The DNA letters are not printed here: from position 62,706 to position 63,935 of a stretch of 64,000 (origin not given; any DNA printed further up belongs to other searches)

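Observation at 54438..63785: Sigma-54-driven flgG-flgH-flgI-flgJ(N)-flgK-glycosyltransferase operon in a streamlined AT-rich alphaproteobacterial genome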

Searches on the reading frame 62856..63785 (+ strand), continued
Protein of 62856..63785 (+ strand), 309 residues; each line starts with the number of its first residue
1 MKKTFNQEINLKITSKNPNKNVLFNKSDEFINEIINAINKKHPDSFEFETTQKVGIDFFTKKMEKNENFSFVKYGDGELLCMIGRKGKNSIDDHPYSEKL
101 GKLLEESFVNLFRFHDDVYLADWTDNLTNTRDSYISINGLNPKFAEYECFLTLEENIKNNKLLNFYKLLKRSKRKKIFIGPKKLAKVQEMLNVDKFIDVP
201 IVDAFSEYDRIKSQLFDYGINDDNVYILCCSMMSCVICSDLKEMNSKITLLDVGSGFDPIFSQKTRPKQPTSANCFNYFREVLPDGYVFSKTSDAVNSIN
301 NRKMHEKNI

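Call 65: fold_search(model_id=the predicted structure, library=pdb)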
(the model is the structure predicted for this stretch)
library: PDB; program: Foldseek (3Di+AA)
matches with E <= 10: 537; with E <= 0.001: 3
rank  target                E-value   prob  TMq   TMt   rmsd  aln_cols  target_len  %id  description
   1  4pfx                  1.9e-08  1.00  0.47  0.52   7.6       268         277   18  The highly conserved domain of unknown function 1792 has a distinct glycosyltransferase fold (released 2014-07-23)
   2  4phr                  7.5e-08  1.00  0.48  0.53   7.5       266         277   19  Domain of unknown function 1792 (DUF1792) with manganese (released 2014-08-06)
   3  5v4a_A                1.6e-07  1.00  0.50  0.56   7.2       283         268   15  A New Glycosyltransferase (DUF1792) from Streptococcus sanguinis (released 2017-09-13)
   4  1yt8                  1.1e-01  0.18  0.20  0.13  17.2       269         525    9  Crystal Structure of Thiosulfate sulfurtransferase from Pseudomonas aeruginosa (released 2005-03-22)
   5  3p3a_B                1.5e-01  0.12  0.20  0.21  16.7       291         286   10  Crystal structure of a putative thiosulfate sulfurtransferase from Mycobacterium thermoresistible (released 2010-10-13)
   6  5wfg_A                1.6e-01  0.60  0.32  0.46   7.0       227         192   13  Crystal structure of the TarA wall teichoic acid glycosyltransferase bound to UDP (released 2019-01-16)
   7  4lt9                  1.7e-01  0.08  0.15  0.17  17.9       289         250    9  Crystal Structure of Engineered Protein, Northeast Structural Genomics Consortium Target OR404 (released 2013-08-14)
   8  4h0f_A                2.1e-01  0.18  0.23  0.26  16.8       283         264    8  Mutant Structure of laminin-binding adhesin (Lmb) from Streptococcus agalactiae (released 2013-09-04)
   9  2oho_B                2.1e-01  0.14  0.20  0.24  18.0       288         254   11  Structural Basis for Glutamate Racemase Inhibitor (released 2007-09-25)
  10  7mpk_C                2.2e-01  0.51  0.31  0.43   7.0       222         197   13  Crystal structure of TagA with UDP-GlcNAc (released 2021-12-29)
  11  4ou1                  2.4e-01  0.13  0.22  0.26  17.0       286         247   10  Crystal structure of a computationally designed retro-aldolase covalently bound to folding probe 1 [(6-methoxynaphthalen (released 2014-03-05)
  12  8bby_D                2.5e-01  0.08  0.17  0.14  20.5       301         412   11  VarB H/L (SLPL/SLPH) complex from C. difficile SlpA (R20291 strain) (released 2023-07-12)
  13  3uet_A                3.0e-01  0.09  0.14  0.11  14.2       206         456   12  Crystal structure of alpha-1,3/4-fucosidase from Bifidobacterium longum subsp. infantis D172A/E217A mutant complexed w (released 2012-04-04)
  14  5wqj_A                3.0e-01  0.08  0.19  0.20  16.1       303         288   10  Crystal structure of 3-Mercaptopyruvate Sulfurtransferase(3MST) in complex with compound1 (released 2017-09-06)
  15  3pgy_A                3.6e-01  0.12  0.20  0.16  19.6       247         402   10  Serine hydroxymethyltransferase from Staphylococcus aureus, S95P mutant. (released 2010-11-17)
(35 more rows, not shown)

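Call 70: search_protein_families(library=ncbifam, proteins=[L011:11868-13151:+, L011:13148-13657:-, L011:13855-14649:+, L011:14672-15466:+, L011:15592-17136:+, L011:17185-18852:+, L011:18854-19603:-, L011:19665-20033:+, P0162], max_evalue=0.01)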
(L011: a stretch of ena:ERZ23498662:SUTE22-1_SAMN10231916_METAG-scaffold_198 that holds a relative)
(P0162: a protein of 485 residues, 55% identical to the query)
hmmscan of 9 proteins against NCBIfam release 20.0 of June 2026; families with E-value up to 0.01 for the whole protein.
L011:11868-13151:+ (427 aa): 20 families
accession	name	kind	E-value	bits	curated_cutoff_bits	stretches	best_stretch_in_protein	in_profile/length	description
TIGR02550.1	flagell_flgL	equivalog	1.3e-67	228.9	127.2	1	3-425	2-386/387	flagellar hook-associated protein FlgL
NF009361.0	PRK12717.1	equivalog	1.8e-48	165.4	407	2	1-199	1-199/524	flagellar hook-associated protein 3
NF005187.0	PRK06663.1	equivalog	5.9e-34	117.5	337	2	1-183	2-198/419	flagellar hook-associated protein 3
NF005980.0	PRK08073.1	equivalog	2.5e-24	86.1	291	2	10-189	10-184/287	flagellar hook-associated protein 3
NF009362.0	PRK12718.1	equivalog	2.5e-19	69.7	602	1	21-190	21-190/510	flagellar hook-associated protein FlgL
NF006265.0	PRK08412.1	equivalog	1e-16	60.3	749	1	2-184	2-179/827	flagellar hook-associated protein FlgL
NF009447.0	PRK12805.1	equivalog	5.6e-11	42.5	404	1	1-128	1-128/287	FliC/FljB family flagellin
NF011282.0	PRK14692.1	equivalog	9.4e-11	40.7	878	2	1-164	1-159/749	flagellar hook-associated protein FlgL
NF009449.0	PRK12807.1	subfamily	7.8e-10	38.8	347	2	17-125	17-125/287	flagellin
NF038071.1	lat_flg_LafA_2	exception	1.9e-09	37.3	365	1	28-219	30-213/284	lateral flagellin LafA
NF006468.0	PRK08869.1-3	subfamily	3.7e-09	36.1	436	1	17-412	19-361/378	polar flagellin E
NF009444.0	PRK12802.1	equivalog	8.5e-09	35.3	332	1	21-229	23-221/282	flagellin domain-containing protein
NF006466.0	PRK08869.1-1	subfamily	3.7e-08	33.3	426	1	20-411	22-359/377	flagellin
NF009445.0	PRK12803.1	equivalog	5.2e-08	32.5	450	1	18-127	18-127/335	flagellin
NF006469.0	PRK08869.1-4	equivalog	1.3e-07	31.3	627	1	22-151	24-152/377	flagellin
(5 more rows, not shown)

L011:13148-13657:- (169 aa): 0 families

L011:13855-14649:+ (264 aa): 22 families
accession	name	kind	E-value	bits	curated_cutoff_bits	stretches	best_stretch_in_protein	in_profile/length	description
NF009444.0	PRK12802.1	equivalog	1.2e-29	103.7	332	1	19-264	19-282/282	flagellin domain-containing protein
NF009448.0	PRK12806.1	equivalog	4.7e-27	94.9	531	2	1-138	1-138/475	flagellin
NF006467.0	PRK08869.1-2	subfamily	1.4e-26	93.5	443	2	20-134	20-134/400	flagellin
NF006468.0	PRK08869.1-3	subfamily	4.5e-26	91.8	436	2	6-139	6-140/378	polar flagellin E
NF009449.0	PRK12807.1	subfamily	7e-26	91.5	347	2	21-152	19-150/287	flagellin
NF005294.0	PRK06819.1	subfamily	2e-25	90.1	387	2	11-150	11-152/376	FliC/FljB family flagellin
NF006466.0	PRK08869.1-1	subfamily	7.1e-25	88.3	426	2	6-155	6-156/377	flagellin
NF006469.0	PRK08869.1-4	equivalog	3.6e-24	85.9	627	2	5-155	5-156/377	flagellin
NF038071.1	lat_flg_LafA_2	exception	3.1e-23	82.6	365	1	23-261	23-281/284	lateral flagellin LafA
NF009446.0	PRK12804.1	subfamily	5e-23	82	352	2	26-138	24-137/301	flagellin Hag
NF005953.0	PRK08026.1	subfamily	2.6e-21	76.8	619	2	20-150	20-152/548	FliC/FljB family flagellin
NF009450.0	PRK12808.1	equivalog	6.8e-19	68.8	476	2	23-150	21-148/476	flagellin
NF006470.0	PRK08869.1-5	equivalog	8.4e-18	64.7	423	2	21-158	20-159/388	flagellin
NF010115.0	PRK13588.1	subfamily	4.6e-17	62.2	503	2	143-264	395-514/514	flagellin B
NF006264.0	PRK08411.1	subfamily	5.9e-17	61.6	729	2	181-264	492-572/572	flagellin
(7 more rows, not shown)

L011:14672-15466:+ (264 aa): 21 families
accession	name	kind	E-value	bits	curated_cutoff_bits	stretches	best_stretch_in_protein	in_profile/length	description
NF009444.0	PRK12802.1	equivalog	4.7e-22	78.8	332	1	19-264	19-282/282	flagellin domain-containing protein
NF009448.0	PRK12806.1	equivalog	4.7e-20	71.8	531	2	1-171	1-171/475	flagellin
NF038071.1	lat_flg_LafA_2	exception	5.9e-20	71.8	365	1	25-263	25-283/284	lateral flagellin LafA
NF006467.0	PRK08869.1-2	subfamily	1.6e-19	70.3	443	2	23-138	23-139/400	flagellin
NF005294.0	PRK06819.1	subfamily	2.1e-19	70.3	387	2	13-156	13-155/376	FliC/FljB family flagellin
NF009446.0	PRK12804.1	subfamily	4.8e-17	62.4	352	2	26-137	24-137/301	flagellin Hag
NF006466.0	PRK08869.1-1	subfamily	3.2e-16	59.8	426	2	8-134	8-135/377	flagellin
NF005953.0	PRK08026.1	subfamily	4.4e-16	59.5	619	2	20-155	20-154/548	FliC/FljB family flagellin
NF009449.0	PRK12807.1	subfamily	7.1e-15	55.3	347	1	22-263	20-286/287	flagellin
NF006468.0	PRK08869.1-3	subfamily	2.5e-14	53.1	436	2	8-128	8-128/378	polar flagellin E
NF006469.0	PRK08869.1-4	equivalog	2e-13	50.5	627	2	6-126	6-126/377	flagellin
NF006470.0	PRK08869.1-5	equivalog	2.7e-11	43.3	423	2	20-151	19-150/388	flagellin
NF009445.0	PRK12803.1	equivalog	4e-11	42.7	450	2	25-146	23-146/335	flagellin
NF009234.0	PRK12584.1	equivalog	3.1e-10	39.8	752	2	144-264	393-510/510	flagellin A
NF033376.1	lat_flg_LafA_1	exception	4e-10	39.5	440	2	11-133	9-133/304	lateral flagellin LafA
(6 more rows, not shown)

L011:15592-17136:+ (514 aa): 25 families
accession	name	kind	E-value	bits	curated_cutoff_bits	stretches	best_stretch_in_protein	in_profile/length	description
NF009448.0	PRK12806.1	equivalog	1.6e-79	267.9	531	1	4-514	5-474/475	flagellin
NF006467.0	PRK08869.1-2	subfamily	6.5e-73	246.1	443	2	4-292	5-294/400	flagellin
NF006468.0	PRK08869.1-3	subfamily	6.4e-62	209.8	436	2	4-259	5-251/378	polar flagellin E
NF006466.0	PRK08869.1-1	subfamily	1.8e-61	208.7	426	2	4-272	5-265/377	flagellin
NF009444.0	PRK12802.1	equivalog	5.5e-59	200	332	2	4-175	5-179/282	flagellin domain-containing protein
NF005294.0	PRK06819.1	subfamily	1.1e-56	193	387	2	4-304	5-300/376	FliC/FljB family flagellin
NF006469.0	PRK08869.1-4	equivalog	2.1e-55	188.7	627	2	4-170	5-171/377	flagellin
NF005953.0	PRK08026.1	subfamily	5.2e-50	171.5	619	2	19-252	20-241/548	FliC/FljB family flagellin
NF009446.0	PRK12804.1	subfamily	4.5e-45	154.4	352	2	26-250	25-255/301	flagellin Hag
NF006470.0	PRK08869.1-5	equivalog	1.7e-44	152.6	423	2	1-187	1-187/388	flagellin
NF010115.0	PRK13588.1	subfamily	1.4e-43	149.7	503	2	4-249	5-246/514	flagellin B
NF038071.1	lat_flg_LafA_2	exception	4.1e-42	144.5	365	2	13-208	14-204/284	lateral flagellin LafA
NF006264.0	PRK08411.1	subfamily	3.3e-37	128.5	729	2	4-332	5-308/572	flagellin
NF009234.0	PRK12584.1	equivalog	2.4e-36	125.9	752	1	5-513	6-509/510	flagellin A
NF010116.0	PRK13589.1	subfamily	1.9e-34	119.3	983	2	4-334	5-310/576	flagellin A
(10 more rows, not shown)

L011:17185-18852:+ (555 aa): 8 families
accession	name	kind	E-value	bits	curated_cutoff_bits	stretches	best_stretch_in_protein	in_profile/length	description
NF005955.1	PRK08032.1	equivalog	8.8e-49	166.7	387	1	7-429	4-414/465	flagellar filament capping protein FliD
NF009400.1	PRK12765.1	equivalog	5.4e-33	114.4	448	1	2-412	2-412/596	flagellar filament capping protein FliD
NF005188.0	PRK06664.1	equivalog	1.2e-31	109.8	469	2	246-398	389-568/661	flagellar hook-associated protein FliD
NF005281.0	PRK06798.1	equivalog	8.1e-20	71.2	375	1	18-397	24-354/440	flagellar hook-associated protein 2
NF005833.0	PRK07737.1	equivalog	1.2e-19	70.8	444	2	11-313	7-290/501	flagellar hook-associated protein 2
NF006282.1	PRK08453.1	equivalog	2.6e-19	69.2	500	2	163-402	354-589/673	flagellar filament capping protein FliD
NF006435.1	PRK08724.1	equivalog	1.9e-18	66.6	580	2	238-400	428-594/672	flagellar filament capping protein FliD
NF045622.1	Npun_F5560_fam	hypoth_equivalog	0.0023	18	125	1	474-531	54-111/156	Npun_F5560 family protein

L011:18854-19603:- (249 aa): 0 families

L011:19665-20033:+ (122 aa): 1 family
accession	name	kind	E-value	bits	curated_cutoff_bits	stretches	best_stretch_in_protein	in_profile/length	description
TIGR00208.1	fliS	equivalog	0.0016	18.6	53.75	1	29-118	35-120/124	flagellar export chaperone FliS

P0162 (485 aa): 16 families
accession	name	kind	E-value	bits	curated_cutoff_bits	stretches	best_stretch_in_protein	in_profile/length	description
TIGR02917.1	PEP_TPR_lipo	equivalog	1.5e-15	56.2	312.2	1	15-168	519-672/899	XrtA/PEP-CTERM system TPR-repeat protein PrsT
NF040959.1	MamA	equivalog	9e-11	41.6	200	1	72-190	46-164/204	magnetosome protein MamA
TIGR02521.1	type_IV_pilW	equivalog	5.7e-08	32.6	154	2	11-156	47-194/234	type IV pilus biogenesis/stability protein PilW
NF033920.0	C39_PA2778_fam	equivalog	2.7e-06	27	150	0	44-127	172-254/255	PA2778 family cysteine peptidase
NF008756.0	PRK11788.1-4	equivalog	9.6e-06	24.9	474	1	9-85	228-305/389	lipopolysaccharide assembly protein LapB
TIGR00990.1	3a0801s09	subfamily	1.9e-05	23.5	757.25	1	63-180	331-448/615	mitochondrial import receptor subunit TOM70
NF047371.1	FlcA_CTERM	equivalog_domain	4e-05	22.3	300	0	66-159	442-535/646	periplasmic flagellar collar protein FlcA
NF052304.1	CdsG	equivalog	4.2e-05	23.8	170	1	115-182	26-93/133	CdsG family type III secretion system protein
NF053607.1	CHU_0125_OmpA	equivalog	0.00015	20.5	620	0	111-196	33-118/639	CHU_0125 family OmpA-like outer membrane integrity protein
TIGR02552.1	LcrH_SycD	equivalog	0.00017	21.3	104.8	1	73-164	28-119/136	SycD/LcrH family type III secretion system chaperone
NF008391.2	PRK11189.1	equivalog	0.00023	20.7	250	1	116-173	84-141/297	lipoprotein NlpI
NF033762.1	social_mot_Tgl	equivalog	0.00033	20.1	225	0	115-198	49-134/252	social motility TPR repeat lipoprotein Tgl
NF040561.1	PrimPol_Msp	equivalog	0.0011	17.7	200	0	9-47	39-77/515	CRISPR-associated primase-polymerase type A1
NF047507.1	TPR_BatC_Lepto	exception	0.0013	18.3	175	0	50-132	46-131/214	TPR repeat-containing protein BatC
TIGR02193.1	heptsyl_trn_I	equivalog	0.0016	17.7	185.3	1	399-434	245-280/320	lipopolysaccharide heptosyltransferase I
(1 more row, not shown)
